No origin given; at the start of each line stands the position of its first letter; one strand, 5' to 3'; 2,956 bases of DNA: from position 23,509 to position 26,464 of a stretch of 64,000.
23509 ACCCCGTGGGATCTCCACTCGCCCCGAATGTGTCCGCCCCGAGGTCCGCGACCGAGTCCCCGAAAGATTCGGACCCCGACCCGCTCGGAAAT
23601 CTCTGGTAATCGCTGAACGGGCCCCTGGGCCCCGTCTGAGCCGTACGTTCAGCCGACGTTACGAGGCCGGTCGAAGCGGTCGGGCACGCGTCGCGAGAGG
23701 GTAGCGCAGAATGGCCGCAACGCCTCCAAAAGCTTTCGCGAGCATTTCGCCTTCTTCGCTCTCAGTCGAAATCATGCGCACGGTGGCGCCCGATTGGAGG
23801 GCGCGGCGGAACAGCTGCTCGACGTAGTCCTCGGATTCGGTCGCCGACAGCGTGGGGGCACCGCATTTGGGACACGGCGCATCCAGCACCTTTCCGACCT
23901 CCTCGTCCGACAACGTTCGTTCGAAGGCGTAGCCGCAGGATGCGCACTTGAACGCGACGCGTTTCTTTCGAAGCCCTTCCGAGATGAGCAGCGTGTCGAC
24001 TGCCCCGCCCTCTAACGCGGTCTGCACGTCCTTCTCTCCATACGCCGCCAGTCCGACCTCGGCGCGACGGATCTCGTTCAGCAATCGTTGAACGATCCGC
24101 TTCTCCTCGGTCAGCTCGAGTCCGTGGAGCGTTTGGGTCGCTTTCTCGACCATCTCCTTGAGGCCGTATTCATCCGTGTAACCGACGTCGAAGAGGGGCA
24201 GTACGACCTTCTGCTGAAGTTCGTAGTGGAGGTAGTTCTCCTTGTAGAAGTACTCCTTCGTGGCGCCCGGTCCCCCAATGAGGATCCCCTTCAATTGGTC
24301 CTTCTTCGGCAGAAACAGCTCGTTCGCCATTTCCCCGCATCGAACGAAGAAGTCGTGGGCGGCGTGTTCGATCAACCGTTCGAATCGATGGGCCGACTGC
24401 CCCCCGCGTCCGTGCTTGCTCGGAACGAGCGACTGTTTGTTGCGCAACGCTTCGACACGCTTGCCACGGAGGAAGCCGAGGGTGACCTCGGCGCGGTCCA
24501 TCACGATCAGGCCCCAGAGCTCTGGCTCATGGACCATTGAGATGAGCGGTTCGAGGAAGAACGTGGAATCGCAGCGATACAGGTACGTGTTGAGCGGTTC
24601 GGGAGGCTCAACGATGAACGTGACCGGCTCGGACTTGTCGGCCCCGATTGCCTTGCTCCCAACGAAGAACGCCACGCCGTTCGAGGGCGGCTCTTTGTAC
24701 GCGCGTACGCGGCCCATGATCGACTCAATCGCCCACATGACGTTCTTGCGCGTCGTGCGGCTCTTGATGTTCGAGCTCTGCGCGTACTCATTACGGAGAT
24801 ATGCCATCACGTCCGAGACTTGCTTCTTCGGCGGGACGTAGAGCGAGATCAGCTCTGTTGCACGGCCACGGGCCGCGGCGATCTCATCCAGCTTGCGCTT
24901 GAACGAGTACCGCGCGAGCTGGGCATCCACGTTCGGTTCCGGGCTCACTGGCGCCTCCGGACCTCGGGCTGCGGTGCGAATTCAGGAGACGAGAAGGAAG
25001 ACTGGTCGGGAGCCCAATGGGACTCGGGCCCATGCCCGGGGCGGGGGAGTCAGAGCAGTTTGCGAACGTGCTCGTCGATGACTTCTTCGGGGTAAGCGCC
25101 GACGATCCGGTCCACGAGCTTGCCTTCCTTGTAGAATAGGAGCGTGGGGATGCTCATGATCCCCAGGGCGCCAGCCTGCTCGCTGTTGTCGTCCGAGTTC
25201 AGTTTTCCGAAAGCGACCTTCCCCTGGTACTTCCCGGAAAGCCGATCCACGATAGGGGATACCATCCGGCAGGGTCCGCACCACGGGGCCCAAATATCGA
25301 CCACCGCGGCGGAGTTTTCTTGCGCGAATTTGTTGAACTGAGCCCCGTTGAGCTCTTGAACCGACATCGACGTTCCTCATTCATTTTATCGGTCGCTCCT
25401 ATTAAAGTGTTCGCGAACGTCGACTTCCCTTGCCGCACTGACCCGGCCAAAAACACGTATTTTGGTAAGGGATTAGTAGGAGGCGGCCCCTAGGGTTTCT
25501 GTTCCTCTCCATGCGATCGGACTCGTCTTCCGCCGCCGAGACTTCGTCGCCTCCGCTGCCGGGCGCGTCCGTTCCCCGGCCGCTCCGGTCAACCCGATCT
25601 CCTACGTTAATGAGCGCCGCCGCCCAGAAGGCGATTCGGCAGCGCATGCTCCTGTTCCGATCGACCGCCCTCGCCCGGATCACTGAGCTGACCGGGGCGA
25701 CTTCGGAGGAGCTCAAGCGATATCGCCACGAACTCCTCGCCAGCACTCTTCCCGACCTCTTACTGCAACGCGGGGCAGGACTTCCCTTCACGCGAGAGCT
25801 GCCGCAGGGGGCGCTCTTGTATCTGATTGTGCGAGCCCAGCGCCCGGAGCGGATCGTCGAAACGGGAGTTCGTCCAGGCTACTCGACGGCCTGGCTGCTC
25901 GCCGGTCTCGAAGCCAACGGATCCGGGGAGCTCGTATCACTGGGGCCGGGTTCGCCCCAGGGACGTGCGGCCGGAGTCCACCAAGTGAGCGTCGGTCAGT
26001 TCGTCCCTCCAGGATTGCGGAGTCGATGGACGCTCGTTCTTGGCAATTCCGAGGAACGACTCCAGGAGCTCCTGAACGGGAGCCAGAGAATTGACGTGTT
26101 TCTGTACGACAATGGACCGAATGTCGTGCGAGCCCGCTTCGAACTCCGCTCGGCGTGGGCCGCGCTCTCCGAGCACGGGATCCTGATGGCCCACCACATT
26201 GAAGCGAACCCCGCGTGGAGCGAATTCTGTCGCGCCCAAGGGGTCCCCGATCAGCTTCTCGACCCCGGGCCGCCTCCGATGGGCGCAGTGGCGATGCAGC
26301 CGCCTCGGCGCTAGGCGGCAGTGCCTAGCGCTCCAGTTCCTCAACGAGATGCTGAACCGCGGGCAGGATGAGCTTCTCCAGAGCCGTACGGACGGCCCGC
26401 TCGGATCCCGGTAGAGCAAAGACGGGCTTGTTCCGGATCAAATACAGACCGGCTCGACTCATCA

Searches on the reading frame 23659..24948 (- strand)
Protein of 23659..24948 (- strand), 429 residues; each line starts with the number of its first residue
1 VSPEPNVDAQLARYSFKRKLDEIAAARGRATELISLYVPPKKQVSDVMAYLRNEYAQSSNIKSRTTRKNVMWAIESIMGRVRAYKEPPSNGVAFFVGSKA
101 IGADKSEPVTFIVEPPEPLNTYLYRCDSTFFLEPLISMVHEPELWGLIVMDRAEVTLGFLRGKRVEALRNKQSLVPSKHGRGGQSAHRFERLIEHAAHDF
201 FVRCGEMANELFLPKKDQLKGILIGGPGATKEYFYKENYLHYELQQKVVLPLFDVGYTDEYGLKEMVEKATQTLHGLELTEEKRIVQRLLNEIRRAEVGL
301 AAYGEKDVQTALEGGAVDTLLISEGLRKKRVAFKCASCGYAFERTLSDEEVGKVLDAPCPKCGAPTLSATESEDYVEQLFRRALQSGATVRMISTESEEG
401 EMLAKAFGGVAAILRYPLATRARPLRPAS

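Call 13: find_related_loci(query=window:23659-24948:-, collection=genome_contigs, flank=10000)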
Query window:23659-24948:- (429 aa) in genome_contigs; peptide patterns used: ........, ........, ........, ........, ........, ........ (x = any residue, [..] = any of these).
162 stretches matched a pattern; 64 encode a relative of the query (tblastn E <= 1e-3); 63 distinct loci.
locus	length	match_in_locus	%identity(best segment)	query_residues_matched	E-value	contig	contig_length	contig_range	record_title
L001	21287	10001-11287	96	1-429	0e+0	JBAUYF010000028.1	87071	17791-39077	MAG: Thermoplasmata archaeon isolate MFD09290_ilm_asm_bin4 k127_59138, whole genome shotgun sequence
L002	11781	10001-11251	82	1-418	0e+0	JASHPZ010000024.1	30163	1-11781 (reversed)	MAG: Thermoplasmata archaeon isolate JOPF062 JOPF_A013_contig_18602, whole genome shotgun sequence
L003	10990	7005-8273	82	8-428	0e+0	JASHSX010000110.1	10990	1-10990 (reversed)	MAG: Thermoplasmata archaeon isolate JOPF138 JOPF_A14C_contig_89238, whole genome shotgun sequence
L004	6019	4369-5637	82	8-428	0e+0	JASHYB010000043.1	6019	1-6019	MAG: Thermoplasmata archaeon isolate JOPF272 JOPF_N14C_contig_31541, whole genome shotgun sequence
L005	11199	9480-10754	79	1-424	0e+0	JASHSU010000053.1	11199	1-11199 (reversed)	MAG: Thermoplasmata archaeon isolate JOPF135 JOPF_AWAY_contig_388635, whole genome shotgun sequence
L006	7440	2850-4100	81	1-418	0e+0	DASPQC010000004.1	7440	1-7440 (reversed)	MAG TPA_asm: Thermoplasmata archaeon isolate SMAG_U12189 k141_1657097, whole genome shotgun sequence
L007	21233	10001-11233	81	8-418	0e+0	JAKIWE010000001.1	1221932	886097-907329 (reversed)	MAG: Thermoplasmata archaeon isolate AcS5-107 NODE_1_length_1221932_cov_20.113987, whole genome shotgun sequence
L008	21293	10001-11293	79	1-429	0e+0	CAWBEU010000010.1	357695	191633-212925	MAG: uncultured Thermoplasmata archaeon isolate MFD09222.bin.2.157 genome assembly, contig: contig_76412, whole genome s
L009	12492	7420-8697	79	5-429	0e+0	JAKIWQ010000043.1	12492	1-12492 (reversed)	MAG: Thermoplasmata archaeon isolate SubAcS13-64 SubAcS13-64_43, whole genome shotgun sequence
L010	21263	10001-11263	79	5-425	0e+0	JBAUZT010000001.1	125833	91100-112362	MAG: Thermoplasmata archaeon isolate MFD09265_ilm_asm_bin59 k127_315237, whole genome shotgun sequence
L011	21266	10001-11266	80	5-426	0e+0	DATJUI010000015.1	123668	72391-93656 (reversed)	MAG TPA_asm: Thermoplasmata archaeon isolate SMAG_U15042 k141_418391, whole genome shotgun sequence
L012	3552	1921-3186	81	5-427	0e+0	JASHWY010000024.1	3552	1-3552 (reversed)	MAG: Thermoplasmata archaeon isolate JOPF243 JOPF_A10C_contig_25704, whole genome shotgun sequence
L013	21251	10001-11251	80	3-419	0e+0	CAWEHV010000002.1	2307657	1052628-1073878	MAG: uncultured Thermoplasmata archaeon isolate MFD09222.bin.1.12 genome assembly, contig: contig_47939, whole genome sh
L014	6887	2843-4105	80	5-426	0e+0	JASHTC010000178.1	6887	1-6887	MAG: Thermoplasmata archaeon isolate JOPF143 JOPF_A14C_contig_184480, whole genome shotgun sequence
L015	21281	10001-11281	79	2-428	0e+0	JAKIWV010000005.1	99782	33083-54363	MAG: Thermoplasmata archaeon isolate SubAcS15-31 SubAcS15-31_5, whole genome shotgun sequence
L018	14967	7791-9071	78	3-425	0e+0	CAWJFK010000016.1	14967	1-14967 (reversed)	MAG: uncultured Thermoplasmata archaeon isolate MFD09222.bin.2.161 genome assembly, contig: contig_186822, whole genome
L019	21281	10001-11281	79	1-424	0e+0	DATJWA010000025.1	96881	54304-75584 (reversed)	MAG TPA_asm: Thermoplasmata archaeon isolate SMAG_U15087 k141_1646336, whole genome shotgun sequence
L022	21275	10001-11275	77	5-429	0e+0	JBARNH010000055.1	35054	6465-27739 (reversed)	MAG: Thermoplasmata archaeon isolate MFD06118_ilm_asm_bin36 k127_138731, whole genome shotgun sequence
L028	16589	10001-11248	77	8-429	0e+0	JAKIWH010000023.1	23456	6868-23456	MAG: Thermoplasmata archaeon isolate AcS5-34 NODE_6091_length_23456_cov_4.159865, whole genome shotgun sequence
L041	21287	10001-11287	92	1-429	0e+0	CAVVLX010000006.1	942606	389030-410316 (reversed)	MAG: uncultured Thermoplasmata archaeon isolate MFD09222.bin.2.58 genome assembly, contig: contig_44249, whole genome sh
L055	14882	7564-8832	78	1-429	0e+0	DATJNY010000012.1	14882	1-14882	MAG TPA_asm: Thermoplasmata archaeon isolate SMAG_U14873 k141_3804162, whole genome shotgun sequence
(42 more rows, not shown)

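Call 22: search_protein_families(library=pfam, proteins=[L001:14208-14570:+, L001:15424-16956:+, L001:17188-17721:+, L001:19045-19416:+, L001:19615-20478:-, L041:14443-15579:-, L041:18044-18997:-, L041:17487-17795:+, L001:18638-18910:+, L041:16482-16982:-], max_evalue=0.01)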
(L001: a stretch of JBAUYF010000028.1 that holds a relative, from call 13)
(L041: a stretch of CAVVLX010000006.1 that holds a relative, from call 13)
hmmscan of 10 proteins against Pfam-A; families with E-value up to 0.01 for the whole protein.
L001:14208-14570:+ (120 aa): 1 family
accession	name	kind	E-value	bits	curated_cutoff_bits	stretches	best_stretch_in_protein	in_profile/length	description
PF13565.12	HTH_32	-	0.0032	18.4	33.7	1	7-54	13-56/73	Homeodomain-like domain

L001:15424-16956:+ (510 aa): 3 families
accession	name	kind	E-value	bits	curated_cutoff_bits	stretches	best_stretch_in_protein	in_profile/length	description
PF13620.12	CarboxypepD_reg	-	6.8e-07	30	32.3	1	242-302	1-57/82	Carboxypeptidase regulatory-like domain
PF13715.12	CarbopepD_reg_2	-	0.0038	17.7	32.2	0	340-384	1-39/88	CarboxypepD_reg-like domain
PF24025.1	Ig_DR_A0283-like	-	0.0089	16.8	27.1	0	251-316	17-79/102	DR_A0283-like, Ig-like domain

L001:17188-17721:+ (177 aa): 0 families

L001:19045-19416:+ (123 aa): 0 families

L001:19615-20478:- (287 aa): 5 families
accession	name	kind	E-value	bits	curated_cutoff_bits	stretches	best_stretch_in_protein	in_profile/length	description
PF00106.31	adh_short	-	4e-48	163.9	26.6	1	13-197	2-190/195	short chain dehydrogenase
PF13561.12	adh_short_C2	-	8e-34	117.7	27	1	21-199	6-186/236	Enoyl-(Acyl carrier protein) reductase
PF08659.16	KR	-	9.2e-12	45.7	22.6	1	13-169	2-162/180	KR domain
PF13460.12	NAD_binding_10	-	0.0015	18.9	27.2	1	20-143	3-98/184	NAD(P)H-binding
PF01370.27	Epimerase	-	0.0027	17.6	20.9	1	14-93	1-73/240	NAD dependent epimerase/dehydratase family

L041:14443-15579:- (378 aa): 2 families
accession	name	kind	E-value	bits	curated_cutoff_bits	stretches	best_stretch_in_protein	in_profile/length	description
PF01828.24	Peptidase_A4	-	4.2e-17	62.7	22.3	1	160-327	3-175/206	Peptidase A4 family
PF18998.6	Flg_new_2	-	0.0042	17.5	23.6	0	82-137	8-57/73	Divergent InlB B-repeat domain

L041:18044-18997:- (317 aa): 1 family
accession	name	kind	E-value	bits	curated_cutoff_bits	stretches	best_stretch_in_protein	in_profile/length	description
PF00753.33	Lactamase_B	-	1.5e-16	61.4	22.7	1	43-257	6-196/196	Metallo-beta-lactamase superfamily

L041:17487-17795:+ (102 aa): 0 families

L001:18638-18910:+ (90 aa): 0 families

L041:16482-16982:- (166 aa): 0 families

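Call 41: search_protein_families(library=ncbifam, proteins=[L001:14208-14570:+, L001:19045-19416:+], max_evalue=0.01)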
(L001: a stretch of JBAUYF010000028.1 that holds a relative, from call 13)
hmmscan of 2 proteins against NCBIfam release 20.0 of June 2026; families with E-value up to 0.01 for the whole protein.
L001:14208-14570:+ (120 aa): 1 family
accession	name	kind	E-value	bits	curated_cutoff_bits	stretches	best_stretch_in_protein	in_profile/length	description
NF033577.2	transpos_IS481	equivalog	0.0096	15.5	224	0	11-57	47-93/284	IS481 family transposase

L001:19045-19416:+ (123 aa): 0 families

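Call 67: search_protein_families(library=pfam, proteins=[L019:14121-15500:+, L019:15507-16217:+, L019:17552-18808:+, L019:16397-17188:-, L028:14729-15541:+, L022:14762-16300:+, L022:14122-14817:+, L010:15345-16256:+, L055:12689-14089:+, L018:11919-13214:-], max_evalue=0.01)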
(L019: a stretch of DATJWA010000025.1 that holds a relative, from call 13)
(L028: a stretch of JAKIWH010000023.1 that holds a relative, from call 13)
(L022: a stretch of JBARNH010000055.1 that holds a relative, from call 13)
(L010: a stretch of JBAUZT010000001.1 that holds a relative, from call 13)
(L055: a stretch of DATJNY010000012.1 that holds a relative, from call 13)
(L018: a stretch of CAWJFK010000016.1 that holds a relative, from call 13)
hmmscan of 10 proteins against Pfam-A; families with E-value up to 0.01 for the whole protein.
L019:14121-15500:+ (459 aa): 0 families

L019:15507-16217:+ (236 aa): 0 families

L019:17552-18808:+ (418 aa): 5 families
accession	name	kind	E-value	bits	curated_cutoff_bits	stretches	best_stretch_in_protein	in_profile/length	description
PF09339.16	HTH_IclR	-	1.6e-05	25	22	1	314-350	16-52/52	IclR helix-turn-helix domain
PF01022.26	HTH_5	-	2.6e-05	24.4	22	1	315-347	14-46/47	Bacterial regulatory protein, arsR family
PF12840.13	HTH_20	-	7e-05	23.2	27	1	305-347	5-49/51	Helix-turn-helix domain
PF25213.1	HVO_A0261_N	-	0.0051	17.1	35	0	304-350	11-58/86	HVO_A0261 N-terminal domain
PF01978.25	TrmB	-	0.008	16.5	25.6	0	318-352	24-58/68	Sugar-specific transcriptional regulator TrmB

L019:16397-17188:- (263 aa): 0 families

L028:14729-15541:+ (270 aa): 0 families

L022:14762-16300:+ (512 aa): 16 families
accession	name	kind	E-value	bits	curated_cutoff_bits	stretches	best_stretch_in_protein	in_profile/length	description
PF07992.20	Pyr_redox_2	-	4.3e-21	76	26.1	1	173-458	2-276/291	Pyridine nucleotide-disulphide oxidoreductase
PF14691.11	Fer4_20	-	1.7e-20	73.4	25.8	1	55-158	2-108/113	Dihydroprymidine dehydrogenase domain II, 4Fe-4S cluster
PF13450.12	NAD_binding_8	-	1.4e-09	38.5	21.9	1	176-215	1-40/68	NAD(P)-binding Rossmann-like domain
PF01266.30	DAO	-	1.9e-08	34.7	27.9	1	173-208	1-37/353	FAD dependent oxidoreductase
PF13738.12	Pyr_redox_3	-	1.4e-07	31.5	30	1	259-456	127-305/305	Pyridine nucleotide-disulphide oxidoreductase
PF00070.33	Pyr_redox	-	1.5e-07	32.3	22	0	173-206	1-34/82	Pyridine nucleotide-disulphide oxidoreductase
PF03486.20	HI0933_like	-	7.3e-07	29.3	50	1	173-208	2-37/244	HI0933-like protein Rossmann domain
PF01593.30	Amino_oxidase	-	2.3e-06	27.6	19.8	1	182-215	2-35/443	Flavin containing amine oxidoreductase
PF12831.13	FAD_oxidored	-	1.1e-05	25.4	27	1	174-210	2-38/416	FAD dependent oxidoreductase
PF01262.27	AlaDh_PNT_C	-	5.3e-05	23.2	23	0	298-327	22-51/214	Alanine dehydrogenase/PNT, C-terminal domain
PF00890.30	FAD_binding_2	-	8.8e-05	22.3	20.4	1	174-210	2-38/414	FAD binding domain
PF13241.12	NAD_binding_7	-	0.00055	20.9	22.1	0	303-335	6-36/104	Putative NAD(P)-binding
PF01134.28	GIDA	-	0.0015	18.1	22.1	1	174-200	2-28/391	Glucose inhibited division protein A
PF13922.11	PHD_3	-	0.0016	18.9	25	1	121-139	41-59/68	PHD domain of transcriptional enhancer, Asx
PF01494.25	FAD_binding_3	-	0.0054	16.4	22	1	174-199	4-29/349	FAD binding domain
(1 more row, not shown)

L022:14122-14817:+ (231 aa): 0 families

L010:15345-16256:+ (303 aa): 14 families
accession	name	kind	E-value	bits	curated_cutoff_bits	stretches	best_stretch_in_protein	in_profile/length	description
PF00665.32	rve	-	4.1e-20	72.4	32.6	1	134-231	3-102/102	Integrase core domain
PF13565.12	HTH_32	-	7.3e-17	62.1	33.7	1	38-111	1-73/73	Homeodomain-like domain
PF13518.12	HTH_28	-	1.6e-16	60.5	25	1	11-62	2-52/52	Helix-turn-helix domain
PF13683.12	rve_3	-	3.4e-16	59.2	26.5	1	220-285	2-67/67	Integrase core domain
PF13384.12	HTH_23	-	3.1e-11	43.1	24.6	1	7-55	3-50/50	Homeodomain-like domain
PF13551.12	HTH_29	-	1.5e-09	38.3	28.1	1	11-68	1-58/64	Winged helix-turn helix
PF01527.26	HTH_Tnp_1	-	1e-08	35.7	24.1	1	11-57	12-57/75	Transposase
PF13276.12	HTH_21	-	5.6e-07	30.1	28.1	1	73-123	7-59/60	HTH-like domain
PF13011.12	LZ_Tnp_IS481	-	3.4e-06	27.7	22.2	1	27-81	30-84/85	leucine-zipper of insertion element IS481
PF06056.18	Terminase_5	-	7.2e-06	26.3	20.3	1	21-54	12-45/58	Putative ATPase subunit of terminase (gpP-like)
PF01498.24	HTH_Tnp_Tc3_2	-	0.00014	22.5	31.5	1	75-123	3-51/72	Transposase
PF00376.29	MerR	-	0.0018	18.5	28.2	1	26-42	3-19/38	MerR family regulatory protein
PF13333.12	rve_2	-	0.0028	18.2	22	1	238-286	1-49/56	Integrase core domain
PF13592.12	HTH_33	-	0.0081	16.2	25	0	85-118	4-38/60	Winged helix-turn helix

L055:12689-14089:+ (466 aa): 0 families

L018:11919-13214:- (431 aa): 4 families
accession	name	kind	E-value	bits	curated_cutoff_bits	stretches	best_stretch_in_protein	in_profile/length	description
PF13649.12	Methyltransf_25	-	3.9e-05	24.7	27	1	214-308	1-92/97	Methyltransferase domain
PF08241.18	Methyltransf_11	-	0.00038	21.5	21.2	1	255-308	39-86/95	Methyltransferase domain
PF01209.24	Ubie_methyltran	-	0.00041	20.2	20.1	1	210-317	47-154/233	ubiE/COQ5 methyltransferase family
PF01135.25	PCMT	-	0.0033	17.6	20.3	1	203-245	66-107/210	Protein-L-isoaspartate(D-aspartate) O-methyltransferase (PCMT)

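Call 69: search_solved_structures(query=L019:14121-15500:+, max_evalue=1, show_alignments=2)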
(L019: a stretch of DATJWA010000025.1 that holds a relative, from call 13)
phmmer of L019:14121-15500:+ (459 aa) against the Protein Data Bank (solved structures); distinct sequences matched with E-value up to 1: 5.
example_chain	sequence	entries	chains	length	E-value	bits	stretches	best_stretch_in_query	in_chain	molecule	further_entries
1ain_A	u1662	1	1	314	0.4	13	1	36-104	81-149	ANNEXIN I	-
9np0_A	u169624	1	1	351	0.51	12.6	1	36-104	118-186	Annexin A1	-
5tla_A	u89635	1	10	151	0.88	11.8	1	33-112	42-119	Ubiquitin-like protein ISG15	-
5chv_C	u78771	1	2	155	0.9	11.8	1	33-112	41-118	Ubiquitin-like protein ISG15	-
5chf_A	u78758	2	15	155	0.91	11.8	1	33-112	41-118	Ubiquitin-like protein ISG15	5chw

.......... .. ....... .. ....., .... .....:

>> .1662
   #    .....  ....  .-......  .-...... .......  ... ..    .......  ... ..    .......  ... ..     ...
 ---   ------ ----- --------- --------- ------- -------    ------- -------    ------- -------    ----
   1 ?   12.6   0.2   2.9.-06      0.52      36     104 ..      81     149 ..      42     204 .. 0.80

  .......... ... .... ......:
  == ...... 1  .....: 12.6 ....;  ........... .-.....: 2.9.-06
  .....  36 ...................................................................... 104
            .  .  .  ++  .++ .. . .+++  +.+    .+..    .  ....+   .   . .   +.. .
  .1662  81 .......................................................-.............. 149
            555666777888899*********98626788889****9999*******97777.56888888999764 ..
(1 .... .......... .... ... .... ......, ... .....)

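Call 70: search_protein_families(library=pfam, proteins=[L019:20296-20967:+, L019:14121-15500:+, L019:19855-20187:+, L019:19547-19858:+, L019:19046-19336:+], max_evalue=10)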
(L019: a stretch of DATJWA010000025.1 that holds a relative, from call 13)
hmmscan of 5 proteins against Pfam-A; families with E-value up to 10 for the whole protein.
L019:20296-20967:+ (223 aa): 3 families
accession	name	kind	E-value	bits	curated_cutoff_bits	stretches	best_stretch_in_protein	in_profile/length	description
PF00239.26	Resolvase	-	1.7e-32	113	23.3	1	5-149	1-144/145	Resolvase, N terminal domain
PF13565.12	HTH_32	-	0.00036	21.5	33.7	1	134-188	6-56/73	Homeodomain-like domain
PF08175.17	SspO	-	0.18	12.3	23.7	1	139-152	10-23/48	Small acid-soluble spore protein O family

L019:14121-15500:+ (459 aa): 2 families
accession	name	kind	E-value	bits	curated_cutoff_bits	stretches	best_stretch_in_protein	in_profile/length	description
PF24113.1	DUF7387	-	0.075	13.8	27.9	1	348-391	28-69/85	Family of unknown function (DUF7387)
PF00589.27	Phage_integrase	-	0.13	12.5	27.1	1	265-317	106-157/172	Phage integrase family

L019:19855-20187:+ (110 aa): 1 family
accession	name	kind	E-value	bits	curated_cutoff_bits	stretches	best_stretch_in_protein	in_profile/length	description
PF22863.1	TraI_middle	-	0.001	19.6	27.6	1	41-102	19-79/89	TraI-like middle domain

L019:19547-19858:+ (103 aa): 0 families

L019:19046-19336:+ (96 aa): 0 families

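Call 79: search_protein_families(library=phrogs, proteins=[L019:14121-15500:+, L019:15507-16217:+, L019:17552-18808:+, L019:20296-20967:+], max_evalue=1)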
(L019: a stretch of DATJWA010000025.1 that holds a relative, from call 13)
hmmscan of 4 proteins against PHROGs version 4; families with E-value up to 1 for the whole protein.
L019:14121-15500:+ (459 aa): 2 families
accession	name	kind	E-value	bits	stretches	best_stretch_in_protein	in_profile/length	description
phrog_1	-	integration and excision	9.4e-10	39.4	2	26-160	172-303/611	integrase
phrog_2534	-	other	0.61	10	1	45-74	147-176/435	released from the phage upon host infection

L019:15507-16217:+ (236 aa): 2 families
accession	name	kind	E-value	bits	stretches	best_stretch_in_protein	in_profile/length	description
phrog_19715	-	unknown function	0.029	15.4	1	5-21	21-37/42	-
phrog_17005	-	unknown function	0.13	12.9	0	186-203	39-56/78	-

L019:17552-18808:+ (418 aa): 0 families

L019:20296-20967:+ (223 aa): 4 families
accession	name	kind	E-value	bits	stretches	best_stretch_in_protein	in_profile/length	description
phrog_125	-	DNA, RNA and nucleotide metabolism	5.6e-34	118.8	1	3-170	20-177/254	DNA invertase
phrog_95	-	integration and excision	1.7e-25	90.7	1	2-155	87-245/651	integrase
phrog_6620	-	integration and excision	1.3e-07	32.4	1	3-93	56-146/201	transposase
phrog_8275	-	DNA, RNA and nucleotide metabolism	0.15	13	1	43-59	33-49/51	DNA invertase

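Call 82: search_dna_similar(query=L019:14121-15500:+, collection=plasmids, mode=protein, max_evalue=0.001, max_rows=10)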
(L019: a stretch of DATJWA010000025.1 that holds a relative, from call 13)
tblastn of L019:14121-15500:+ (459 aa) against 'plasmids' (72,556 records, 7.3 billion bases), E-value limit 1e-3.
No match.

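Call 83: search_dna_similar(query=L019:14121-15500:+, collection=phages, mode=protein, max_evalue=0.001, max_rows=10)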
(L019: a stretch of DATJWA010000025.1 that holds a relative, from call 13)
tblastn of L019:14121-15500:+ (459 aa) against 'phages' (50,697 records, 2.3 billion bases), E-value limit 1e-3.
No match.

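Call 84: find_related_loci(query=A6, collection=viral_contigs, flank=8000)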
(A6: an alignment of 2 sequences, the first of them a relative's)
Query A6 (459 aa) in viral_contigs; peptide patterns used: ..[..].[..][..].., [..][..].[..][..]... (x = any residue, [..] = any of these).
70 stretches matched a pattern, but none encodes a relative of the query by tblastn (E <= 1e-3).

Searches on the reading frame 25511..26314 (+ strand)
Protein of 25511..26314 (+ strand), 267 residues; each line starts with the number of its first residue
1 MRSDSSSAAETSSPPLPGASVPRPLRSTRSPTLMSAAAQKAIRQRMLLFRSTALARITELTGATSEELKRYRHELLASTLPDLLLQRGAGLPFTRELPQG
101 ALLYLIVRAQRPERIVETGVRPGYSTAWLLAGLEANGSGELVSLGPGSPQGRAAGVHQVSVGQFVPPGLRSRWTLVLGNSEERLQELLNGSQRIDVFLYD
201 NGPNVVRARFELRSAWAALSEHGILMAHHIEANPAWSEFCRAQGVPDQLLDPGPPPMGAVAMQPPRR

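Call 38: search_protein_families(library=pfam, proteins=[window:25511-26314:+], max_evalue=0.001)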
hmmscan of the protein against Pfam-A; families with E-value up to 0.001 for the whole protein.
window:25511-26314:+ (267 aa): 1 family
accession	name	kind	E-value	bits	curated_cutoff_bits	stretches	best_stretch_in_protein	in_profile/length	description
PF13578.12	Methyltransf_24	-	1.3e-12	49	26.3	1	116-229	1-104/105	Methyltransferase domain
